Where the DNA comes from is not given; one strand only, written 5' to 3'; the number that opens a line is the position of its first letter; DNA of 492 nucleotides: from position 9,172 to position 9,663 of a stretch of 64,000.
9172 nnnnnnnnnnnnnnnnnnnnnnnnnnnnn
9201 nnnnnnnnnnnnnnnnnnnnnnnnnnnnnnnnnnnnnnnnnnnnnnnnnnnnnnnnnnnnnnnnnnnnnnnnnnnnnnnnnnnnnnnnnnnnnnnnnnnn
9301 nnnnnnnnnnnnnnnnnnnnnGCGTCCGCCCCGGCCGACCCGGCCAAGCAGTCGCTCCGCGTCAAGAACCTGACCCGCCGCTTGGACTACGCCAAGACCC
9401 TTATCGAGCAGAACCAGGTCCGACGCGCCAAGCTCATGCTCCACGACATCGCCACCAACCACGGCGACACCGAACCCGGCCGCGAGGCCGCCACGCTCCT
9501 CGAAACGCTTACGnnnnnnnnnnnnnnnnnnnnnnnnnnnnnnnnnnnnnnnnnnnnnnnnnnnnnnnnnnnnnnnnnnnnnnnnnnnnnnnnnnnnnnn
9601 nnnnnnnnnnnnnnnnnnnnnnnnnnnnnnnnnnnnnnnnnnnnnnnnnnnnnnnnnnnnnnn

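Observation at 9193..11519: A ~50-aa C-terminal module shared between a minimal secreted protein and a large heparinase-like enzyme (160-bp near-identical DNA repeat)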

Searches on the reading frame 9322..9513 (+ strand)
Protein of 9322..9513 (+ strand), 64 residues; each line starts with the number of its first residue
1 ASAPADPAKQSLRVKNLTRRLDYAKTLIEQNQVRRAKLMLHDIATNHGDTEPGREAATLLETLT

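Call 20: search_protein_representatives(alignment_id=A2)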
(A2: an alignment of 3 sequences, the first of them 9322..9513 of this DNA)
Query: 3 sequences, 64 profile positions. Proteins with E-value up to 0.001 (for the whole library): 13; up to 1e-10: 2; up to 1e-30: 1. The best 13 are listed.
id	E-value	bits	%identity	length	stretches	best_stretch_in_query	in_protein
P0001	7.9e-36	138.0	-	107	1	1-64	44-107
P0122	2.3e-16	75.7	-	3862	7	13-44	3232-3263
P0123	1.3e-07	47.7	-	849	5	18-61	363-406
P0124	3.8e-06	43.0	-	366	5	13-58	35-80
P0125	2.1e-05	40.6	-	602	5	20-61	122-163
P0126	3.2e-05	40.0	-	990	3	12-42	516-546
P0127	4.0e-05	39.7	-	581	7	12-49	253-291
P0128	9.3e-05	38.5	-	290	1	15-64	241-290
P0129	1.9e-04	37.5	-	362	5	12-44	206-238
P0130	1.9e-04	37.5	-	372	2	19-63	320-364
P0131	2.9e-04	36.9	-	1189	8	34-51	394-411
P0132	5.0e-04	36.2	-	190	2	21-63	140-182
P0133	5.9e-04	35.9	-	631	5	48-62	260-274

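Call 21: search_protein_families(library=pfam, proteins=[P0123, P0124, P0125, P0126, P0127, P0128, P0129, P0130, P0132, P0133], max_evalue=0.01)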
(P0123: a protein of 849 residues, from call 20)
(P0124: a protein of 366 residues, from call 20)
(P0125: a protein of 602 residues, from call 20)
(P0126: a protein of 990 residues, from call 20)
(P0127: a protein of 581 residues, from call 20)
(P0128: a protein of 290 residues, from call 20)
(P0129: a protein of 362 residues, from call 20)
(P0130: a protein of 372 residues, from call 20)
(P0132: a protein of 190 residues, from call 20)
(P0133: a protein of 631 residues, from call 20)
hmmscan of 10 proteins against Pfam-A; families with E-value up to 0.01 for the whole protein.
P0123 (849 aa): 6 families
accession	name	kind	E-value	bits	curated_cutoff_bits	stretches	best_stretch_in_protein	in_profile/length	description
PF13174.12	TPR_6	-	6.4e-22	77.1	26.3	0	180-208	4-32/33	Tetratricopeptide repeat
PF14559.12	TPR_19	-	4.8e-20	72.1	25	3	564-602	25-63/68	Tetratricopeptide repeat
PF13428.12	TPR_14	-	2e-14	53.1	23.5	0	568-601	5-38/44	Tetratricopeptide repeat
PF13525.12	YfiO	-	1.7e-05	25.2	25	0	190-284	104-191/203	Outer membrane lipoprotein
PF09613.16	HrpB1_HrpK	-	2e-05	24.7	29.3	0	369-400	52-83/126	Bacterial type III secretion protein (HrpB1_HrpK)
PF25058.1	ARM_TT21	-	0.00013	22.4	27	0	311-398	11-93/155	Tetratricopeptide repeat protein 21 ARM repeat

P0124 (366 aa): 9 families
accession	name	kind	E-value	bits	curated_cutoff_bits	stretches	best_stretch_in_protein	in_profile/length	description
PF15534.11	Ntox35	-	1.2e-05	26.3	23.6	0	36-62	6-33/78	Bacterial toxin 35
PF09032.16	Siah-Interact_N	-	2.6e-05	24.9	23.5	0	241-279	18-57/78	Siah interacting protein, N terminal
PF25540.1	DUF7923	-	0.00049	20.4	24.5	0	15-56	46-87/185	Domain of unknown function (DUF7923)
PF21906.2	NrtR_WHD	-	0.00067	20.2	27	0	258-282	16-38/61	NrtR DNA-binding winged helix domain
PF11483.13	DUF3209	-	0.00074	20.4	25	0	244-284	7-47/124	Protein of unknown function (DUF3209)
PF03327.19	Herpes_VP19C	-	0.0014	18.6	25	0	62-102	221-261/263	Herpesvirus capsid shell protein VP19C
PF04282.18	DUF438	-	0.0049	17.2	25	0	48-65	39-56/67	Family of unknown function (DUF438)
PF15173.11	FAM180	-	0.005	17.2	27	0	253-286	74-107/137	FAM180 family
PF11698.14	V-ATPase_H_C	-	0.009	16.6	27.2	0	26-63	57-94/117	V-ATPase subunit H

P0125 (602 aa): 21 families
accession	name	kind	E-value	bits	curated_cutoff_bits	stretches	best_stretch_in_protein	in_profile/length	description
PF13428.12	TPR_14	-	1.1e-21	75.5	23.5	4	123-155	5-37/44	Tetratricopeptide repeat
PF13174.12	TPR_6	-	2e-17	63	26.3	0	124-152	5-33/33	Tetratricopeptide repeat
PF14559.12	TPR_19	-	6e-17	62.2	25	4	420-460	23-63/68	Tetratricopeptide repeat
PF07719.23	TPR_2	-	2.7e-12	46.3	27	0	124-151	6-33/34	Tetratricopeptide repeat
PF07721.20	TPR_4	-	2.9e-12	46.4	27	2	123-144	5-26/26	Tetratricopeptide repeat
PF13424.12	TPR_12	-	9.7e-10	38.9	30.1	0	425-448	5-29/77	Tetratricopeptide repeat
PF13432.12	TPR_16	-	1.2e-09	38.9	32.7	0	426-459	1-34/65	Tetratricopeptide repeat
PF09613.16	HrpB1_HrpK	-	3.2e-09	36.9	29.3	0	18-65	46-92/126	Bacterial type III secretion protein (HrpB1_HrpK)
PF23016.2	RsmI_C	-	2.6e-07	30.8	27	0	439-464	5-30/46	RsmI C-terminal HTH domain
PF13525.12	YfiO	-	3.2e-07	30.8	25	0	117-158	3-44/203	Outer membrane lipoprotein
PF13176.12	TPR_7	-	3.9e-06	27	27.9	0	427-449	4-26/36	Tetratricopeptide repeat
PF14561.12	TPR_20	-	4.3e-06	27.4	25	0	109-181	12-82/90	Tetratricopeptide repeat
PF25058.1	ARM_TT21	-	5.1e-06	27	27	0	15-56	54-95/155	Tetratricopeptide repeat protein 21 ARM repeat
PF23241.1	HAT_PRP39_C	-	8e-06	26.4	33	0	116-152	90-126/139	PRP39 C-terminal HAT repeat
PF10032.14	Pho88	-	8.8e-05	22.3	25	0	366-407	49-86/184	Phosphate transport (Pho88)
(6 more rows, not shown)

P0126 (990 aa): 21 families
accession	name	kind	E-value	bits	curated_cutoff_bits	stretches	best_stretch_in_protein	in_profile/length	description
PF14559.12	TPR_19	-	8.5e-26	90.5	25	6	566-631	2-67/68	Tetratricopeptide repeat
PF13431.12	TPR_17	-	5.2e-21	73.5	24.4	0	475-507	1-33/34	Tetratricopeptide repeat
PF07719.23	TPR_2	-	2.2e-20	71.5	27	2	487-520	1-34/34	Tetratricopeptide repeat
PF00515.34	TPR_1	-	4.9e-19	67.7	27.8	1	487-520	1-34/34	Tetratricopeptide repeat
PF13181.12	TPR_8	-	1e-17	63.1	25.7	0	488-520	2-34/34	Tetratricopeptide repeat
PF13428.12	TPR_14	-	1.2e-17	63.1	23.5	3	387-427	3-43/44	Tetratricopeptide repeat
PF24575.1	TPR_Slam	-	2.1e-16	60.7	35.2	2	492-540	52-100/104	Surface lipoprotein assembly modifier, N-terminal TPR repeats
PF12895.13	ANAPC3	-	4.9e-16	59.2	27.2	2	466-540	2-75/82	Anaphase-promoting complex, cyclosome, subunit 3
PF13374.12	TPR_10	-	6.8e-16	58.1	27.5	1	591-618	4-31/42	Tetratricopeptide repeat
PF13432.12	TPR_16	-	8e-15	55.4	32.7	5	424-486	2-64/65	Tetratricopeptide repeat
PF13424.12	TPR_12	-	8.2e-14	52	30.1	2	488-550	4-74/77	Tetratricopeptide repeat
PF13414.12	TPR_11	-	1.1e-11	44.7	26.8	1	461-501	2-42/42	TPR repeat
PF23914.1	TPR_CcmH_CycH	-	1.3e-11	45.1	42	2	485-588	48-154/158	Cytochrome c-type biogenesis protein H TPR domain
PF13174.12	TPR_6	-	5.8e-11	42.7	26.3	0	556-587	1-32/33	Tetratricopeptide repeat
PF13176.12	TPR_7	-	4.7e-09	36.1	27.9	0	557-587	1-31/36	Tetratricopeptide repeat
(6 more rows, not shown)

P0127 (581 aa): 31 families (the best 25 are shown)
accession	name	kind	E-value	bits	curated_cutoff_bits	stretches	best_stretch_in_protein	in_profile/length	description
PF14559.12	TPR_19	-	1.7e-37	128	25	5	339-393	4-58/68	Tetratricopeptide repeat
PF13374.12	TPR_10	-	2e-29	101.1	27.5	0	292-320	2-30/42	Tetratricopeptide repeat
PF07719.23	TPR_2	-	1.5e-27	93.8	27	1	399-427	6-34/34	Tetratricopeptide repeat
PF13431.12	TPR_17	-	1.4e-26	90.9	24.4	0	349-380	2-33/34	Tetratricopeptide repeat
PF13181.12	TPR_8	-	2.4e-26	90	25.7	2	395-427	2-34/34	Tetratricopeptide repeat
PF13428.12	TPR_14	-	1.5e-24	84.4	23.5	3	395-436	2-43/44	Tetratricopeptide repeat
PF13424.12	TPR_12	-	2.2e-22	79.5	30.1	5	433-493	8-76/77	Tetratricopeptide repeat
PF13176.12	TPR_7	-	8.7e-19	66.4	27.9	0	332-360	5-33/36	Tetratricopeptide repeat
PF12895.13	ANAPC3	-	1.4e-18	67.4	27.2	3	386-453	15-81/82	Anaphase-promoting complex, cyclosome, subunit 3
PF13432.12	TPR_16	-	5.4e-17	62.3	32.7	1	399-452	2-55/65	Tetratricopeptide repeat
PF20225.4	DUF6584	-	1.9e-16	61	27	2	203-242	16-55/171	Family of unknown function (DUF6584)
PF13414.12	TPR_11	-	4.3e-12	45.9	26.8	1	335-373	3-41/42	TPR repeat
PF00515.34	TPR_1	-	8.3e-12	44.8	27.8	0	396-427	3-34/34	Tetratricopeptide repeat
PF23914.1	TPR_CcmH_CycH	-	3.1e-10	40.5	42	2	203-279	63-142/158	Cytochrome c-type biogenesis protein H TPR domain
PF25058.1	ARM_TT21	-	9.7e-10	39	27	1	296-375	61-143/155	Tetratricopeptide repeat protein 21 ARM repeat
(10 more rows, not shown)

P0128 (290 aa): 1 family
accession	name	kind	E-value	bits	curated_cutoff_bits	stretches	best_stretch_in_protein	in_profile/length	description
PF13174.12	TPR_6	-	0.0094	17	26.3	0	247-275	4-32/33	Tetratricopeptide repeat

P0129 (362 aa): 37 families (the best 25 are shown)
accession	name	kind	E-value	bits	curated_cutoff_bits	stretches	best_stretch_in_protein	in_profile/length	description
PF14559.12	TPR_19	-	8.1e-27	93.8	25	5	93-133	9-49/68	Tetratricopeptide repeat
PF07719.23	TPR_2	-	1.4e-26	90.8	27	4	79-108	5-34/34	Tetratricopeptide repeat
PF13181.12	TPR_8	-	9.9e-25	85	25.7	4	76-108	2-34/34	Tetratricopeptide repeat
PF13414.12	TPR_11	-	9e-22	76.9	26.8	5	184-225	1-42/42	TPR repeat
PF13431.12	TPR_17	-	1.8e-21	75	24.4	1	65-95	3-33/34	Tetratricopeptide repeat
PF00515.34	TPR_1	-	2.4e-21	75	27.8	4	80-108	6-34/34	Tetratricopeptide repeat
PF13428.12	TPR_14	-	7.6e-21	72.9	23.5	4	178-220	2-44/44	Tetratricopeptide repeat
PF13374.12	TPR_10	-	2e-20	72.5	27.5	4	77-103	4-30/42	Tetratricopeptide repeat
PF13424.12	TPR_12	-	2.6e-20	72.8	30.1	5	79-138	7-74/77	Tetratricopeptide repeat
PF13176.12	TPR_7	-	3.6e-20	70.7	27.9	0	79-105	3-29/36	Tetratricopeptide repeat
PF13174.12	TPR_6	-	2e-16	59.9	26.3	0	48-73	7-32/33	Tetratricopeptide repeat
PF13432.12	TPR_16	-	3.1e-16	59.9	32.7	3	58-100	14-56/65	Tetratricopeptide repeat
PF24575.1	TPR_Slam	-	1.2e-12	48.6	35.2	1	17-98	25-104/104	Surface lipoprotein assembly modifier, N-terminal TPR repeats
PF23914.1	TPR_CcmH_CycH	-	2.4e-12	47.4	42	2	137-243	44-153/158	Cytochrome c-type biogenesis protein H TPR domain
PF07870.16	DUF1657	-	7.2e-11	42.3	27.7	0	117-137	16-36/49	Protein of unknown function (DUF1657)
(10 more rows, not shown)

P0130 (372 aa): 2 families
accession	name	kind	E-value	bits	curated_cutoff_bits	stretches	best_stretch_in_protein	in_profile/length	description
PF13525.12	YfiO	-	8.9e-06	26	25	0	47-92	3-48/203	Outer membrane lipoprotein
PF13432.12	TPR_16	-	0.0012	19.7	32.7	0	322-351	35-64/65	Tetratricopeptide repeat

P0132 (190 aa): 1 family
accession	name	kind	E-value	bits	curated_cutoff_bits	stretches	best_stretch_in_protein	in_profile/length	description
PF09976.15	TPR_21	-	0.0037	17.5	25.5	0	92-170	34-110/193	Tetratricopeptide repeat-like domain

P0133 (631 aa): 6 families
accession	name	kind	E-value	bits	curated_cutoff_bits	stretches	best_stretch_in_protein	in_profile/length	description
PF07719.23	TPR_2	-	4.8e-07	29.8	27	1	130-153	4-27/34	Tetratricopeptide repeat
PF13432.12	TPR_16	-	3e-06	28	32.7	0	129-153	33-57/65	Tetratricopeptide repeat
PF00515.34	TPR_1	-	2.3e-05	24.4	27.8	1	133-153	7-27/34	Tetratricopeptide repeat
PF13371.12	TPR_9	-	0.0008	19.8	35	1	135-204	3-72/73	Tetratricopeptide repeat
PF13428.12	TPR_14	-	0.0035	18.3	23.5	0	132-153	6-27/44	Tetratricopeptide repeat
PF13414.12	TPR_11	-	0.0041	17.2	26.8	1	134-175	1-42/42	TPR repeat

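Call 24: find_related_loci(query=A2, collection=genome_contigs, flank=6000)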
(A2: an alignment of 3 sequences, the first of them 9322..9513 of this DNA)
Query A2 (64 aa) in genome_contigs; peptide patterns used: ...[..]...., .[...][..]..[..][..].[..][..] (x = any residue, [..] = any of these).
107 stretches matched a pattern; 1 encode a relative of the query (tblastn E <= 1e-3); 1 distinct loci.
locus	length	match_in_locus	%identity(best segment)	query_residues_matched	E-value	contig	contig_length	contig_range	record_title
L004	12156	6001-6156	42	12-63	7e-9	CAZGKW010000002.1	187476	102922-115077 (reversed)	MAG TPA_asm: uncultured Anaerolineales bacterium isolate binchicken_co17_275 genome assembly, contig: NODE_152_length_18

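Call 26: find_related_loci(query=A2, collection=metagenome_contigs, flank=6000)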
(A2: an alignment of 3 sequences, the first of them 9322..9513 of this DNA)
Query A2 (64 aa) in metagenome_contigs; peptide patterns used: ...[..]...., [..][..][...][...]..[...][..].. (x = any residue, [..] = any of these).
161 stretches matched a pattern, but none encodes a relative of the query by tblastn (E <= 1e-3).

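Call 27: search_protein_families(library=ncbifam, proteins=[P0128], max_evalue=1)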
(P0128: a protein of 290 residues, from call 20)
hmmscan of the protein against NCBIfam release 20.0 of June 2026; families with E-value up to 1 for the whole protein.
P0128 (290 aa): 0 families

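Call 34: find_homologous_proteins(query=A4, max_evalue=1)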
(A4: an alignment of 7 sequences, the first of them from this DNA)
Query A4 (7 sequences): 1033 candidates shared short words with the query, none scored E <= 1.

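Call 51: search_solved_structures(query=A4, max_evalue=10, show_alignments=2)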
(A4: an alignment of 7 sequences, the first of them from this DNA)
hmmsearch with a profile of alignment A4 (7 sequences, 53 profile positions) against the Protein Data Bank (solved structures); distinct sequences matched with E-value up to 10: 67 (the best 60 are shown).
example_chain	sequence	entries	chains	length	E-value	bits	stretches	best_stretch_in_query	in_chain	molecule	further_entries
4y6c_A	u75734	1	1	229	5.1e-18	68.3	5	5-34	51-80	ANSERINA PUTATIVE KINESIN LIGHT chain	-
4y6w_A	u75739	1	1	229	3.4e-14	56.1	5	6-34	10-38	NaB(AB)3ACb - light chain TPR-like repeats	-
7upp_A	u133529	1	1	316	1.8e-10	44.1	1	28-48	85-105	DHT03 protein A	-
7upp_B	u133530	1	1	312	2.4e-09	40.6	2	29-48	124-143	DHT03 protein B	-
4rv1_A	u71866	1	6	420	2.4e-08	37.3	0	38-52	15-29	Engineered Protein OR497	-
6g5s_A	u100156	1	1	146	3.6e-07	33.6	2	18-50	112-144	Cell division coordinator CpoB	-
4hxt_A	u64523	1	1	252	5.7e-06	29.7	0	38-52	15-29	De Novo Protein OR329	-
4mal_A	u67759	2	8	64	7.9e-06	29.3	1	7-52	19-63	Motility protein FimV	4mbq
4rzp_A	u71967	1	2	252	0.00051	23.5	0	35-52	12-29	Engineered Protein OR366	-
8bda_E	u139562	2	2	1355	0.00061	23.2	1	11-38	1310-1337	Intraflagellar transport protein 139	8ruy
7rqf_A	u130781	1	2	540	0.0029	21.1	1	9-39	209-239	TPR repeat-containing protein PA4667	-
8sxe_C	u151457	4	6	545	0.0031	21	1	9-39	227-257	TPR repeat-containing protein PA4667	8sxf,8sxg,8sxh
5cwi_A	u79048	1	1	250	0.0051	20.3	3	21-48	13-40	Designed helical repeat protein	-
7upq_A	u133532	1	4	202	0.014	18.9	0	32-46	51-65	DHT03 protein A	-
3ieg_A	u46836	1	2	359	0.018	18.5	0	8-30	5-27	DnaJ homolog subfamily C member 3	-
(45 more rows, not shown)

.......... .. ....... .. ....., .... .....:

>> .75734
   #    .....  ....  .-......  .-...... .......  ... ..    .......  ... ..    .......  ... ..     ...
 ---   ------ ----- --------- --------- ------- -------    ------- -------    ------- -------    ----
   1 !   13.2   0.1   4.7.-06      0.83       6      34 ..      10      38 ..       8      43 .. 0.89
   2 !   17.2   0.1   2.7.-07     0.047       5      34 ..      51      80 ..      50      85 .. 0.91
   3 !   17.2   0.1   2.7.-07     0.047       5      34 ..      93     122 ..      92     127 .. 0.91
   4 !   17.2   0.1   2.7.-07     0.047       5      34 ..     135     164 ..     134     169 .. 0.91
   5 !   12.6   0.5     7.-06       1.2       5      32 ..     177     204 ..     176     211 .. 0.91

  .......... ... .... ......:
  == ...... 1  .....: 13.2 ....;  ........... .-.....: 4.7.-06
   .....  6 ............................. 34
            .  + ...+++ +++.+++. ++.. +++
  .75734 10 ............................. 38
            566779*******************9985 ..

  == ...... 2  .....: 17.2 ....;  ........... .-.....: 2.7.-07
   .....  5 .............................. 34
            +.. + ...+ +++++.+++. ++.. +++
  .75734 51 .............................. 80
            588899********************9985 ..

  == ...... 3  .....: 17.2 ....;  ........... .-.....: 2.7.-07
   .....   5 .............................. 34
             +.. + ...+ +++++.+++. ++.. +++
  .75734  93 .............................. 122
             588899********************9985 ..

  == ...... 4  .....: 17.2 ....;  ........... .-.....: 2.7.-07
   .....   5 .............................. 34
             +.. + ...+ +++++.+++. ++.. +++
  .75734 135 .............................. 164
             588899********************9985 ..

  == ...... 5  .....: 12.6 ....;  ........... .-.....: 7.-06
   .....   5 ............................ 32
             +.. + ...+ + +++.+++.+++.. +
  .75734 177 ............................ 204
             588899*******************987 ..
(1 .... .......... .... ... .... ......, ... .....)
